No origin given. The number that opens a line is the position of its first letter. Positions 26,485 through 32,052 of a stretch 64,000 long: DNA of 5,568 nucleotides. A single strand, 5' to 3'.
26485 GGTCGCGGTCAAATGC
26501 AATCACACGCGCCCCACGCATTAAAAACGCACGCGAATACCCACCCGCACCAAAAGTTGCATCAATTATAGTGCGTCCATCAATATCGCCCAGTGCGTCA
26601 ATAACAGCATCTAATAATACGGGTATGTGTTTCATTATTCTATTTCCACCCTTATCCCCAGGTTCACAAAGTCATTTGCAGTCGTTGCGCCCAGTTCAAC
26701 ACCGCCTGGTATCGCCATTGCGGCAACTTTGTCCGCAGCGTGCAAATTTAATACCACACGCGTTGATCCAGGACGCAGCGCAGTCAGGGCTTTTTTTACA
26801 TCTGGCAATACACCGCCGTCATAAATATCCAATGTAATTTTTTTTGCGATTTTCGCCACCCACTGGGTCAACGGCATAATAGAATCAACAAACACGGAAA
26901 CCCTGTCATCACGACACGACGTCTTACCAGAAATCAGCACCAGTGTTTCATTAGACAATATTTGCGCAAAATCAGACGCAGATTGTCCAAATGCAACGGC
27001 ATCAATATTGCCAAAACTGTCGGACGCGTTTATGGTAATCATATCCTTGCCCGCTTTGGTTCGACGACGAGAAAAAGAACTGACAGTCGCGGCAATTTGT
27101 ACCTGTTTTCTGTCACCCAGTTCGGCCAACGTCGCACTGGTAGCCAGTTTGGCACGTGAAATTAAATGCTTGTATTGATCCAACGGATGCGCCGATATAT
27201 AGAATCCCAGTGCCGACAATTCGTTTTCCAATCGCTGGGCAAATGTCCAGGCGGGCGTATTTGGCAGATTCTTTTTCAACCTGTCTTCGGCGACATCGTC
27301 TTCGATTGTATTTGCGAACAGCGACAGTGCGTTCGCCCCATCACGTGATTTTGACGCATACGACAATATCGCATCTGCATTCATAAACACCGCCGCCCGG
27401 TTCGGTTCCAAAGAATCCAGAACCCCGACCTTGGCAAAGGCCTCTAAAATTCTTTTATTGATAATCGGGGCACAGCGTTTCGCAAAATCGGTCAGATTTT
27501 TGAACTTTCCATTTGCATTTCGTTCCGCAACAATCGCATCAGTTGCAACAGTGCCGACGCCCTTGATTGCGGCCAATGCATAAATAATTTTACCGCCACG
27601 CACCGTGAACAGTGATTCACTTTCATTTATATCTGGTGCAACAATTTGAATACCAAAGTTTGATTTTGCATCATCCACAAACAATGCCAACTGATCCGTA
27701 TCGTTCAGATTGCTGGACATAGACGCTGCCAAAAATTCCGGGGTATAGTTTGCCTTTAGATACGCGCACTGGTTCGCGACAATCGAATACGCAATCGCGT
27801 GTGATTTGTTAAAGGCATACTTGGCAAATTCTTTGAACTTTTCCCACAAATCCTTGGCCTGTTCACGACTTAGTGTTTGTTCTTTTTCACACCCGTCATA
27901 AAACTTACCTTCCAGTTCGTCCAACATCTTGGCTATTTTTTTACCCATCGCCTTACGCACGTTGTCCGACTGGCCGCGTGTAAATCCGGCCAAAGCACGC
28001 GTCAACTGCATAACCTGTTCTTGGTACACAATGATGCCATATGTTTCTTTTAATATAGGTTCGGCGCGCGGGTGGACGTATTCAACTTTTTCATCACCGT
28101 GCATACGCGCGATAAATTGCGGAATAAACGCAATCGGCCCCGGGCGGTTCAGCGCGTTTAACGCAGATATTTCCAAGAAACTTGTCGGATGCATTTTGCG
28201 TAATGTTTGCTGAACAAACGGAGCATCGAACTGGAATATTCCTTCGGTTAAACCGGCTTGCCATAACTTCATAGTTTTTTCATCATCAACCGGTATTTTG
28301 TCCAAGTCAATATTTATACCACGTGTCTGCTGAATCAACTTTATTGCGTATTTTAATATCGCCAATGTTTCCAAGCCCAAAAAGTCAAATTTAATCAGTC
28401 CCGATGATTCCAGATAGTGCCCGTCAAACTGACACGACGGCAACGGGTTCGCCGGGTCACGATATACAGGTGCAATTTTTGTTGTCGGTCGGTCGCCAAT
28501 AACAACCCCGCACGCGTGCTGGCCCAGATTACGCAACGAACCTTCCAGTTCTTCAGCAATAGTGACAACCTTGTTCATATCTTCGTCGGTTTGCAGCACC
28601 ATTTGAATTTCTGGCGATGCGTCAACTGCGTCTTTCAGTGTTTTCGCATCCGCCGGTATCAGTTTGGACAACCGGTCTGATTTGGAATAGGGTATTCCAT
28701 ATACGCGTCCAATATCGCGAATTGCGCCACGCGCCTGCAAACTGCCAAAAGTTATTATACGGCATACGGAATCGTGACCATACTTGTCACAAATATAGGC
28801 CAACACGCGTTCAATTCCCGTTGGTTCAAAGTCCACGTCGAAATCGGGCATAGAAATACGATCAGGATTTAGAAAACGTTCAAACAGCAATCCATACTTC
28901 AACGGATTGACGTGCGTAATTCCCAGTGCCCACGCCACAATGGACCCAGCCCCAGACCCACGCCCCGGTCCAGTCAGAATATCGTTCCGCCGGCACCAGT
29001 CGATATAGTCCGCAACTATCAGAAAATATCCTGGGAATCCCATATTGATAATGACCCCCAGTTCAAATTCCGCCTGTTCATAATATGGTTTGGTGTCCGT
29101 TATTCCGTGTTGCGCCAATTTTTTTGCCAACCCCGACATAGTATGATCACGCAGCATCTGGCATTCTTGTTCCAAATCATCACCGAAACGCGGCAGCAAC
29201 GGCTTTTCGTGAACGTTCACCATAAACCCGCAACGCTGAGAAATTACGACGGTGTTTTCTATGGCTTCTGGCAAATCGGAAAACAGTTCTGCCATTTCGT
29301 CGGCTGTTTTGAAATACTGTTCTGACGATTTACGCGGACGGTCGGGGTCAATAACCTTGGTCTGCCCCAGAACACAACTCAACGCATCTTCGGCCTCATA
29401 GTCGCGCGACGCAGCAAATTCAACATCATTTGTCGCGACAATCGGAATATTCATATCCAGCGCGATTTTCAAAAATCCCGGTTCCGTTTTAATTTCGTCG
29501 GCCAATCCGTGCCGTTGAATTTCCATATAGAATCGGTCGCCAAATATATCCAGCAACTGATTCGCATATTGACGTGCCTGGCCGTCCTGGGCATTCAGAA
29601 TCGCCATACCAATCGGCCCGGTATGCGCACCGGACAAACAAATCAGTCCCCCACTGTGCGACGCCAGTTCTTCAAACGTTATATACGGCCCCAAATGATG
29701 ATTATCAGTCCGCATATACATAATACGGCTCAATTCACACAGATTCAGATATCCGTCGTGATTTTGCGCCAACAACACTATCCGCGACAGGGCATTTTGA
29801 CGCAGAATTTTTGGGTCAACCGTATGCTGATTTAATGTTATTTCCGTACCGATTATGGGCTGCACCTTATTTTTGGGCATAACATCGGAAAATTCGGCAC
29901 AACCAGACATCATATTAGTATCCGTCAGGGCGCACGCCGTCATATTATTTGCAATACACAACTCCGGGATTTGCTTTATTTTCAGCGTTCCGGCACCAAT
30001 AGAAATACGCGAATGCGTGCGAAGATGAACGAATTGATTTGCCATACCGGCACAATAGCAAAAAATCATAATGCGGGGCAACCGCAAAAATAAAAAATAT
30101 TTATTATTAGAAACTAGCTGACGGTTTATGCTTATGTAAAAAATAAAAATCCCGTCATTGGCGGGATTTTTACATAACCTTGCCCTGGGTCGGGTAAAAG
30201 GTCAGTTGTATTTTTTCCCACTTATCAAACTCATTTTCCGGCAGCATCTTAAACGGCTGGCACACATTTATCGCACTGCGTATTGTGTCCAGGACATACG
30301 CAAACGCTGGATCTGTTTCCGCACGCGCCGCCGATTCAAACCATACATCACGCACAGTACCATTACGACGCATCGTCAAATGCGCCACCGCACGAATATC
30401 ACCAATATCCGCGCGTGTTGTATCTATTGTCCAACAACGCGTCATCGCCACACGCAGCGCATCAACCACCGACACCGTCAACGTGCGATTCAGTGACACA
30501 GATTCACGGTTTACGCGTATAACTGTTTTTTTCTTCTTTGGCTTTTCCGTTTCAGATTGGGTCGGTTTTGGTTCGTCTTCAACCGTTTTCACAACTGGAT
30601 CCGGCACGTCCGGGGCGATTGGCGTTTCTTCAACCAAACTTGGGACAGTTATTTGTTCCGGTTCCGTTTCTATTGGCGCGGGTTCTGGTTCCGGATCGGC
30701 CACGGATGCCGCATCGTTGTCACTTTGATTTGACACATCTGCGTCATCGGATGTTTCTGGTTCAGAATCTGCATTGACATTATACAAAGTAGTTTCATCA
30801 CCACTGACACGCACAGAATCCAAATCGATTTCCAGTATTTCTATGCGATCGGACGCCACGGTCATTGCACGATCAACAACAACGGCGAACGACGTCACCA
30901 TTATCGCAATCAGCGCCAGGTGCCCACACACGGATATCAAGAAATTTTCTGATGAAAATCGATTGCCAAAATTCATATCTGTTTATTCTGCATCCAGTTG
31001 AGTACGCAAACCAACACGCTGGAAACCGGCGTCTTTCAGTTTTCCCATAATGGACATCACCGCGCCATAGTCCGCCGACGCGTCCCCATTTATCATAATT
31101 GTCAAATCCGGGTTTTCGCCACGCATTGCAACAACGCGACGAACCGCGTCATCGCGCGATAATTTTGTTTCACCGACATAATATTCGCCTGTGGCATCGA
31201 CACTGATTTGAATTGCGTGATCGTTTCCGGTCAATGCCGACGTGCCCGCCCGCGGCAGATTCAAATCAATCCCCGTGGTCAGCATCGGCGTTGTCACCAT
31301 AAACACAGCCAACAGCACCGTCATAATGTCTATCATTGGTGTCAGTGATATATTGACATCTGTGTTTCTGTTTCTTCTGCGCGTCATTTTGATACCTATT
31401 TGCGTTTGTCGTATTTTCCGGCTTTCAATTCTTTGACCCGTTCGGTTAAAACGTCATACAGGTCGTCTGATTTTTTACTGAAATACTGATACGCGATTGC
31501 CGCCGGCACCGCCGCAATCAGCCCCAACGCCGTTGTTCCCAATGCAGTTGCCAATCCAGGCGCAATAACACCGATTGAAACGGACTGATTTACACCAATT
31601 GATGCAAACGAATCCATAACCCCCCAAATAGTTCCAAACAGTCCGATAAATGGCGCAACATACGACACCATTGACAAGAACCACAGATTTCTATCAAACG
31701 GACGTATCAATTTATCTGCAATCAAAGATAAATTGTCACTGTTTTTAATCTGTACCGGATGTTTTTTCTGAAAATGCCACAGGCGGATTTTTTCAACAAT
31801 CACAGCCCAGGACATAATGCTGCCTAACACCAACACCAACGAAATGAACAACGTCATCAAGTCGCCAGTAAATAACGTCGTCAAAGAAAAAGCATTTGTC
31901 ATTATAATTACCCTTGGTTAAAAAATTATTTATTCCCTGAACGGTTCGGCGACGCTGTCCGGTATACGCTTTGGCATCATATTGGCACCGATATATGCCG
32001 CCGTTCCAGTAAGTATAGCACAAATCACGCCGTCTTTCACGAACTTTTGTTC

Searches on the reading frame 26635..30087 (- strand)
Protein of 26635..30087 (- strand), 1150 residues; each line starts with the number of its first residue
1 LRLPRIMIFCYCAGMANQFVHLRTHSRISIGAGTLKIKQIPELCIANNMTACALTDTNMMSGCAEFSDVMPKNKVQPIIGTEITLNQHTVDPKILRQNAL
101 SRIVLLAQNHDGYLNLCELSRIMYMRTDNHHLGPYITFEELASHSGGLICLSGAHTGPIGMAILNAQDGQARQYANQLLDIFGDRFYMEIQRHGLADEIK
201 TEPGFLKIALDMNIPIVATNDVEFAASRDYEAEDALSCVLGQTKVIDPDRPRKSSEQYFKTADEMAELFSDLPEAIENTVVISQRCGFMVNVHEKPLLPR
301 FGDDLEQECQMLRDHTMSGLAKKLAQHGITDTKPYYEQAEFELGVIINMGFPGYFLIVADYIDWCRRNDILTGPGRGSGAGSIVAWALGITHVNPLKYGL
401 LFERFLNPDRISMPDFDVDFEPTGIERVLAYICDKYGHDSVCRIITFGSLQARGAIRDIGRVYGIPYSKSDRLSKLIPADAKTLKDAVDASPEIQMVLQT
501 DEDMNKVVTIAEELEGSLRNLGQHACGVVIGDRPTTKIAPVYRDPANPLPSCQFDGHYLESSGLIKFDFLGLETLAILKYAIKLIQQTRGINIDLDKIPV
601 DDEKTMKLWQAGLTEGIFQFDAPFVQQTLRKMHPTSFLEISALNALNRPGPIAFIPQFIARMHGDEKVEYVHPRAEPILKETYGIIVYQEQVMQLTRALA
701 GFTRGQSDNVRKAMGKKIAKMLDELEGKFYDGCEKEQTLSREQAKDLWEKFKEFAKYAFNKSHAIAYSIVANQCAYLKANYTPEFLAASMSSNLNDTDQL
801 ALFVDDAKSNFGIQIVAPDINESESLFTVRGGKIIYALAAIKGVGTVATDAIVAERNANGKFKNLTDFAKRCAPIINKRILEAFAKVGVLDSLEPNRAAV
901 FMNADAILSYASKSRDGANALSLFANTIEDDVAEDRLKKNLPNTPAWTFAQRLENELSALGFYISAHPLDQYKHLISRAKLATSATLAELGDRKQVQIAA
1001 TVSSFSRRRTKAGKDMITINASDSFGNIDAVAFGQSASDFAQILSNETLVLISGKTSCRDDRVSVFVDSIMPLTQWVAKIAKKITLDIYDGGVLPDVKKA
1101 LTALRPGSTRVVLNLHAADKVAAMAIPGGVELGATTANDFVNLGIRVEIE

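Call 7: search_protein_families(library=pfam, proteins=[window:26635-30087:-], max_evalue=0.01)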
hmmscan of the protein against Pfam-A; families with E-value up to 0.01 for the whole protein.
window:26635-30087:- (1150 aa): 6 families
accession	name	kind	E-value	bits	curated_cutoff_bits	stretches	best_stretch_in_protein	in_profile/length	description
PF07733.18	DNA_pol3_alpha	-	8.6e-89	298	23.9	1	311-571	2-260/260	Bacterial DNA polymerase III alpha NTPase domain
PF17657.6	DNA_pol3_finger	-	3.7e-56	189.5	22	1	574-736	1-165/166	Bacterial DNA polymerase III alpha subunit finger domain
PF02811.25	PHP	-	9e-36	124.1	26.4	1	21-193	1-164/164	PHP domain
PF14579.12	HHH_6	-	8.3e-26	90.5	25.6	1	812-899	1-89/90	Helix-hairpin-helix motif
PF01336.31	tRNA_anti-codon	-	1.2e-08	35.2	27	1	996-1073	1-75/75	OB-fold nucleic acid binding domain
PF12836.13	HHH_3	-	0.0036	17.8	27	0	838-870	16-48/65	Helix-hairpin-helix motif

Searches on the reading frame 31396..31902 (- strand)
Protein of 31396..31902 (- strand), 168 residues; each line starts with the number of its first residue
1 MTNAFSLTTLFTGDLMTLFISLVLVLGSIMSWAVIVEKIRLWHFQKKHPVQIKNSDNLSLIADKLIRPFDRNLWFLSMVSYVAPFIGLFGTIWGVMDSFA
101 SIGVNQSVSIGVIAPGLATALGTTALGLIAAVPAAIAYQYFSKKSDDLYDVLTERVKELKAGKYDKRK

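Call 32: search_protein_families(library=pfam, proteins=[window:31396-31902:-], max_evalue=0.0001)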
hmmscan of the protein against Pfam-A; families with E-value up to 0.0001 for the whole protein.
window:31396-31902:- (168 aa): 1 family
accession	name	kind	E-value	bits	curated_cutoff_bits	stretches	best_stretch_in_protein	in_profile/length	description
PF01618.21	MotA_ExbB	-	6.3e-25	87.8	22.9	1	58-150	31-123/127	MotA/TolQ/ExbB proton channel family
